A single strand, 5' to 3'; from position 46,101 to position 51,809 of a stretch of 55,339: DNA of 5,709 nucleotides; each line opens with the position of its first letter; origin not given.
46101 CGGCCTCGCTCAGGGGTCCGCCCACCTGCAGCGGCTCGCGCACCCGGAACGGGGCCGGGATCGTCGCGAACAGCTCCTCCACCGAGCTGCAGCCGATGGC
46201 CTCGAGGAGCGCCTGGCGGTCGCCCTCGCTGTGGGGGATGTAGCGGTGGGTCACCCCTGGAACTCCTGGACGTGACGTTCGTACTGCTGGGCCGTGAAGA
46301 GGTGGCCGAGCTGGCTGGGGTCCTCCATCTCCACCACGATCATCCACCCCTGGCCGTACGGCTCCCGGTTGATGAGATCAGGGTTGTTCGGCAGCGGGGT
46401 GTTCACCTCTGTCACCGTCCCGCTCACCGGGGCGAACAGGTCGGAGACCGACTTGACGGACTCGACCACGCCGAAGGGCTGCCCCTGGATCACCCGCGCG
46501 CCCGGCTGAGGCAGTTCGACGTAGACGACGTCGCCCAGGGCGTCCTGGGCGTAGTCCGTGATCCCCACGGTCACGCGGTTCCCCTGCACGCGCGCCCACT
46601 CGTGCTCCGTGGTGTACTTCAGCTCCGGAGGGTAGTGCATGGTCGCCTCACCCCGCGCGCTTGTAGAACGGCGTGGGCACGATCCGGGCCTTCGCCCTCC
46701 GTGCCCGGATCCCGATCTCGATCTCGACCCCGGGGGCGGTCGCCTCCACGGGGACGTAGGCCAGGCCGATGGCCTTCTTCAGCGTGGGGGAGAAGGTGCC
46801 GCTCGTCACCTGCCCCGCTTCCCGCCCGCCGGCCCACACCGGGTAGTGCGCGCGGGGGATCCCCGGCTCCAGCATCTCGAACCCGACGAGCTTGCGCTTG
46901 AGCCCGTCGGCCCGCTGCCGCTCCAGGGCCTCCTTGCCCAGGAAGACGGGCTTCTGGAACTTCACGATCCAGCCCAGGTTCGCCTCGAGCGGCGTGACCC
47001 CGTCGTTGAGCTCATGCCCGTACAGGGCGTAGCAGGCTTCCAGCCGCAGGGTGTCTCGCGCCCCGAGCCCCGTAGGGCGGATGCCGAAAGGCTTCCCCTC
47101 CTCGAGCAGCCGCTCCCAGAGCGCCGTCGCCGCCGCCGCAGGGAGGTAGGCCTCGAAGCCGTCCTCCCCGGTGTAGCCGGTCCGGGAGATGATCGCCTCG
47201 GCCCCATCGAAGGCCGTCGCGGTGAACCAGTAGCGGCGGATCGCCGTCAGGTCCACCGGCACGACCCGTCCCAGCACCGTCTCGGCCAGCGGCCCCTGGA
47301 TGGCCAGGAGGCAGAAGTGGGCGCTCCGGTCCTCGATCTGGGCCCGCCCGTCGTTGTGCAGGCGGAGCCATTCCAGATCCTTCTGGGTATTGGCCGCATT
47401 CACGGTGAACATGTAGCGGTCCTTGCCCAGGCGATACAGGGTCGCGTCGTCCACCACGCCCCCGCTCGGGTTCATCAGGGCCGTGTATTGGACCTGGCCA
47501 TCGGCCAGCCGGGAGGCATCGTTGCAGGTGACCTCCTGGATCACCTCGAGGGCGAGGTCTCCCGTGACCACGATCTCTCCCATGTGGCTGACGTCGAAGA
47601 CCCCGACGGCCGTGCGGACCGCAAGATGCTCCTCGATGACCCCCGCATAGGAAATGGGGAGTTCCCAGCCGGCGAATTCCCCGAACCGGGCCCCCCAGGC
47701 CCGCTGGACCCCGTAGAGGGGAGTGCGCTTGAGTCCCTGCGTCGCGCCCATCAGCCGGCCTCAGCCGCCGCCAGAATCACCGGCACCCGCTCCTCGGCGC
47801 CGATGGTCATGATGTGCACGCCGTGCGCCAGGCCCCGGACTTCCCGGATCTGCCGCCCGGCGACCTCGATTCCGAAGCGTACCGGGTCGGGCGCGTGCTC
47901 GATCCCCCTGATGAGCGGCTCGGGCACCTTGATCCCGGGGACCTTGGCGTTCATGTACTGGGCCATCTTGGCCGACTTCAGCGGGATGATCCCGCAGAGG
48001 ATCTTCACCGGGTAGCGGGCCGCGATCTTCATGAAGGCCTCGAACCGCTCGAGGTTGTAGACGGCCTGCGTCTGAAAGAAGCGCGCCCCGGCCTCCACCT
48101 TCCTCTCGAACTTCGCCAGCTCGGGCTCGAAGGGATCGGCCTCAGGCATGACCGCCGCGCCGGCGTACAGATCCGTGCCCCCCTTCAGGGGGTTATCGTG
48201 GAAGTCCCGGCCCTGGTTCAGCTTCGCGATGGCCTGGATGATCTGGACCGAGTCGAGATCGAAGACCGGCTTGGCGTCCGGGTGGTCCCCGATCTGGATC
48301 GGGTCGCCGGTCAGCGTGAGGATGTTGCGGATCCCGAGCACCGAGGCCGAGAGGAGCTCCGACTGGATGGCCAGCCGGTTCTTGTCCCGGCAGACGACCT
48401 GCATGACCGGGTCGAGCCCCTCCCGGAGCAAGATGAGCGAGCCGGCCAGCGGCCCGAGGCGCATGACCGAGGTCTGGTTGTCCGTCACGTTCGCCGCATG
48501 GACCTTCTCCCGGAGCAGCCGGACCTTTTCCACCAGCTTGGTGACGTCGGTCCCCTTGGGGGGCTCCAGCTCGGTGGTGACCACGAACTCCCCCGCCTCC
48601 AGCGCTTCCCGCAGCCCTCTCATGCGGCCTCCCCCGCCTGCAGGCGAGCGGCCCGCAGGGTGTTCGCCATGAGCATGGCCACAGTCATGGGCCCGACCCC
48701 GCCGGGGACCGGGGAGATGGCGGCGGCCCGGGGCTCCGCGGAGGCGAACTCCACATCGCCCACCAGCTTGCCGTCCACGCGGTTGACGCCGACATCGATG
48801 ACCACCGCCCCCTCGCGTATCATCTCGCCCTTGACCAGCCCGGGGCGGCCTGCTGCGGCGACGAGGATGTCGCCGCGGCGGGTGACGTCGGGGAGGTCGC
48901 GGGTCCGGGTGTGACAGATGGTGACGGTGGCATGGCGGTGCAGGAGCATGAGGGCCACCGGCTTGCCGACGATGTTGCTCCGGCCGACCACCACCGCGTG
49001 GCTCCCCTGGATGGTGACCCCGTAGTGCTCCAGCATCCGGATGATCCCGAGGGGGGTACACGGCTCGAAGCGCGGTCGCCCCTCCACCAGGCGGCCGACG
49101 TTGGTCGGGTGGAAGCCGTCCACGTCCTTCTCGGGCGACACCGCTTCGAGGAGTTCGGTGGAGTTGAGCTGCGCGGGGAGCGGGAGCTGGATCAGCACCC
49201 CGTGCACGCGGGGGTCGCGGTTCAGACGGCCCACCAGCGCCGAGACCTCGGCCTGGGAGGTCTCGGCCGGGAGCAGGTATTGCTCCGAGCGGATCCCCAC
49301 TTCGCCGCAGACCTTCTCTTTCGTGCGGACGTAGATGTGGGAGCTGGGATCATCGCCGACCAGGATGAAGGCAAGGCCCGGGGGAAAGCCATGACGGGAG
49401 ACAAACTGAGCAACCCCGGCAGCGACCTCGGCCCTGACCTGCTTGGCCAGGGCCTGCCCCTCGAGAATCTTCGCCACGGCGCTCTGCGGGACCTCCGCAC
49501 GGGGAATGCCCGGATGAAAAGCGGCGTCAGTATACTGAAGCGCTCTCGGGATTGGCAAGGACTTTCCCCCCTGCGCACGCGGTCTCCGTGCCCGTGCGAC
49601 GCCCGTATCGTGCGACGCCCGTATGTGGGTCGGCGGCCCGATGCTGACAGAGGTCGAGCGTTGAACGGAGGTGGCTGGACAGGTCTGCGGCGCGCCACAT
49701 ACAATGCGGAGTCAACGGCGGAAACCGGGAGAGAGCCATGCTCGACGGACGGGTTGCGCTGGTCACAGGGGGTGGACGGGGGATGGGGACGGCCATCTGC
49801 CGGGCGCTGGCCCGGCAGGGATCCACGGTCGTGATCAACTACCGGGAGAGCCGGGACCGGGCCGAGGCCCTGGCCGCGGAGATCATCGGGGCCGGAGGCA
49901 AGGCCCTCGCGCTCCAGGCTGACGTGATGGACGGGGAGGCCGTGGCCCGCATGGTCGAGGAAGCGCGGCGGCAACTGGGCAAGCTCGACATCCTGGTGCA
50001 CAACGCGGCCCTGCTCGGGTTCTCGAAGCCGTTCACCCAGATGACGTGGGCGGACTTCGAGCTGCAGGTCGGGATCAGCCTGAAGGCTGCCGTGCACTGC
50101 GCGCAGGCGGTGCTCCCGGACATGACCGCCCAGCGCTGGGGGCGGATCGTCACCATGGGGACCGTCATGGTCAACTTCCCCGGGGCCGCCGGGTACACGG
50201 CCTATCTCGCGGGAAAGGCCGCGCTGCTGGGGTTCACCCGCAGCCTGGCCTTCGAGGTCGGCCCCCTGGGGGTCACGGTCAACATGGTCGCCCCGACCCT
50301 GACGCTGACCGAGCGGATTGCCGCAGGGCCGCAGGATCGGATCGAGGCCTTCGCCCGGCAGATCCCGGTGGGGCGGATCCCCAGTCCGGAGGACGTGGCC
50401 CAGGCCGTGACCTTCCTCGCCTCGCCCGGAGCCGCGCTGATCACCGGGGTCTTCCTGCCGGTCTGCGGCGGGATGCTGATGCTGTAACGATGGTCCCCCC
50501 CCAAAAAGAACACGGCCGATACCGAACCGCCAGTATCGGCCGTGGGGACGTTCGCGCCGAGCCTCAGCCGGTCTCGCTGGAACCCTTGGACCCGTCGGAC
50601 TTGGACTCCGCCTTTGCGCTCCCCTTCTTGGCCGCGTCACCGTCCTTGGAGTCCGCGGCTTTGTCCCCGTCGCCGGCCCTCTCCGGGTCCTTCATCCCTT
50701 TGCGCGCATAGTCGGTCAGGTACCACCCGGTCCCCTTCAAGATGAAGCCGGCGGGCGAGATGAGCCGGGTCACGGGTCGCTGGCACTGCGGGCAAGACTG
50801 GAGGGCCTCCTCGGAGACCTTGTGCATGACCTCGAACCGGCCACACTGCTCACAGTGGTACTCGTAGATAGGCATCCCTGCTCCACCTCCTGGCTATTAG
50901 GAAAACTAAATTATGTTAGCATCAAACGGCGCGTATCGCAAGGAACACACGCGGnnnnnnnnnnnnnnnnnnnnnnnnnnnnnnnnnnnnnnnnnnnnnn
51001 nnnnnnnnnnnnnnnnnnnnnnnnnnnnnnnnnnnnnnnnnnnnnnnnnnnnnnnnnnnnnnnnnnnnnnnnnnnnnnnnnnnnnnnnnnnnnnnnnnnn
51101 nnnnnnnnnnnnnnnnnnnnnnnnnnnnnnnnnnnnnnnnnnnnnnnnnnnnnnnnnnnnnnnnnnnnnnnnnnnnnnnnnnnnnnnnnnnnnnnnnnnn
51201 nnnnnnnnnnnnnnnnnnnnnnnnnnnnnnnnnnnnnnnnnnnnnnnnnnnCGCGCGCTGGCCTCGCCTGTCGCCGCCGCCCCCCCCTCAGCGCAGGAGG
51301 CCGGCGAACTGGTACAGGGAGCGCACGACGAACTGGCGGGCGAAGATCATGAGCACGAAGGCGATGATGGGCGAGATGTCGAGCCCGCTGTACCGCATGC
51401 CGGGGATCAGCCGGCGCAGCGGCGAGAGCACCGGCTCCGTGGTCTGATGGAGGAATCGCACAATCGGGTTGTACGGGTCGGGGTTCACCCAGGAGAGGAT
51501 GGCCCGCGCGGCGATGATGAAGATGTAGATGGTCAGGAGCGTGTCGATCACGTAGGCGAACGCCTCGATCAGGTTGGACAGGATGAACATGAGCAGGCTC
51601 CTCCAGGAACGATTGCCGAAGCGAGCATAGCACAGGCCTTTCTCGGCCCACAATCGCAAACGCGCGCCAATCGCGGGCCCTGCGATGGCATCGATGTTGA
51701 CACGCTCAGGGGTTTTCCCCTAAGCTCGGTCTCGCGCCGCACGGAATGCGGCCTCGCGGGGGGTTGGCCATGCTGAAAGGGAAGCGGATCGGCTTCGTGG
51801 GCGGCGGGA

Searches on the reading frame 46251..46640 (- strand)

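Call 42: search_protein_families(library=pfam, proteins=[window:46251-46640:-], max_evalue=0.001)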
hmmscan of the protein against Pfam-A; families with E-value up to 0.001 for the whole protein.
window:46251-46640:- (129 aa): 2 families
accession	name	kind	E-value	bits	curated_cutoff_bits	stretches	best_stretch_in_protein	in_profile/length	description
PF01597.25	GCV_H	-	9.3e-45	151.9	22.2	1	7-126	1-121/122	Glycine cleavage H-protein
PF00364.28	Biotin_lipoyl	-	0.00065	19.9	22.1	0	45-80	22-57/73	Biotin-requiring enzyme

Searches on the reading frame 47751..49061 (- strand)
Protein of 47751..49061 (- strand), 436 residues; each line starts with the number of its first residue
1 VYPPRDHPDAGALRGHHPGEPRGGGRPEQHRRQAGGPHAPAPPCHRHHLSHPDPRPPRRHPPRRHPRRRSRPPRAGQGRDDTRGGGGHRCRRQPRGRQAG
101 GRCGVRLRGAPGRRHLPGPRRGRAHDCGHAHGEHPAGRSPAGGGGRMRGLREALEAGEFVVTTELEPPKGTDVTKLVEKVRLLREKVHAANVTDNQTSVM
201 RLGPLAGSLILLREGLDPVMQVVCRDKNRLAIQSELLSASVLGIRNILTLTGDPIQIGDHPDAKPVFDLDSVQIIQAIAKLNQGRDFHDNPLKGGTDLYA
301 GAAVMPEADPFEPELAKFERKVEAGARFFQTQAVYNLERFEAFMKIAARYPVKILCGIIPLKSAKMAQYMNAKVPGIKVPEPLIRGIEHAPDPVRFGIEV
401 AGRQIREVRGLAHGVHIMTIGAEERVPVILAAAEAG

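Call 42: search_protein_families(library=pfam, proteins=[window:47751-49061:-], max_evalue=0.001)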
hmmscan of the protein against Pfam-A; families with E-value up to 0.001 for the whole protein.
window:47751-49061:- (436 aa): 1 family
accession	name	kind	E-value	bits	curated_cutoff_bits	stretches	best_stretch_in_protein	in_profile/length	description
PF02219.23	MTHFR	-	2.2e-36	126.1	24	1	150-432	2-285/287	Methylenetetrahydrofolate reductase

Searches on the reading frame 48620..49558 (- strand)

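Call 42: search_protein_families(library=pfam, proteins=[window:48620-49558:-], max_evalue=0.001)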
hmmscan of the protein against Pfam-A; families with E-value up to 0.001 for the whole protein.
window:48620-49558:- (312 aa): 2 families
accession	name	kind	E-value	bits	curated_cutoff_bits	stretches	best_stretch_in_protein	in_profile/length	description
PF02882.25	THF_DHG_CYH_C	-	7.1e-72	240.4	27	1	150-306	1-158/160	Tetrahydrofolate dehydrogenase/cyclohydrolase, NAD(P)-binding domain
PF00763.28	THF_DHG_CYH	-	5.7e-39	133.4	32.8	1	32-147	1-115/115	Tetrahydrofolate dehydrogenase/cyclohydrolase, catalytic domain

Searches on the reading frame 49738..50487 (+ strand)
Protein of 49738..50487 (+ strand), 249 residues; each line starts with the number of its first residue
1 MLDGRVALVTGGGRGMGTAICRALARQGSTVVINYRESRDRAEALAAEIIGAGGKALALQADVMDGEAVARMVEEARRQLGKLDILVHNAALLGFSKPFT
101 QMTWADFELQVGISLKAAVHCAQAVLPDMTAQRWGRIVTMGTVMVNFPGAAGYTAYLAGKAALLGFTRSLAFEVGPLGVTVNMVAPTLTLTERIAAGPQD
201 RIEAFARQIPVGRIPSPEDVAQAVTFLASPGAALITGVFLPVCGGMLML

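Call 42: search_protein_families(library=pfam, proteins=[window:49738-50487:+], max_evalue=0.001)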
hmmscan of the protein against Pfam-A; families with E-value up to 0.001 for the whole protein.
window:49738-50487:+ (249 aa): 5 families
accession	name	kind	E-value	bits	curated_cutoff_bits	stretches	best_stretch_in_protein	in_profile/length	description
PF13561.12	adh_short_C2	-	4.8e-55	187.1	27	1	14-246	6-235/236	Enoyl-(Acyl carrier protein) reductase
PF00106.31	adh_short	-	2.7e-48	164.5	26.6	1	5-193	1-186/195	short chain dehydrogenase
PF08659.16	KR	-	6.3e-12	46.2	22.6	1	7-169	3-162/180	KR domain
PF01370.27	Epimerase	-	0.00018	21.5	20.9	1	7-91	1-73/240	NAD dependent epimerase/dehydratase family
PF03807.23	F420_oxidored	-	0.00082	20.4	21.6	0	6-52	2-48/94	NADP oxidoreductase coenzyme F420-dependent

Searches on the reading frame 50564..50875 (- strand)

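Call 42: search_protein_families(library=pfam, proteins=[window:50564-50875:-], max_evalue=0.001)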
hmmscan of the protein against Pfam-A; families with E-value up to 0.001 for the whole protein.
window:50564-50875:- (103 aa): 1 family
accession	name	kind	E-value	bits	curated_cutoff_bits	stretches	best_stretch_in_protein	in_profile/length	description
PF09723.15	Zn_ribbon_8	-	3.7e-16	59.3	34.4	1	1-39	1-41/41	Zinc ribbon domain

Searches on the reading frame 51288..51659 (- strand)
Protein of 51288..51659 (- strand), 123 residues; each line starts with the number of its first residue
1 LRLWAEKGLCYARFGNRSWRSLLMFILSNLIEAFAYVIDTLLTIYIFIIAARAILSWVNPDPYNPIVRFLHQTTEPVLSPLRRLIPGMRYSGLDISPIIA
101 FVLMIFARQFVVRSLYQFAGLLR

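Call 42: search_protein_families(library=pfam, proteins=[window:51288-51659:-], max_evalue=0.001)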
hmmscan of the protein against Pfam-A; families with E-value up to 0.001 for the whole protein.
window:51288-51659:- (123 aa): 1 family
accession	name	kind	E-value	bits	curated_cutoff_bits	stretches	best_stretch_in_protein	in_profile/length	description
PF02325.22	YGGT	-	8.3e-24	84.2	27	1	39-111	1-70/70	YGGT family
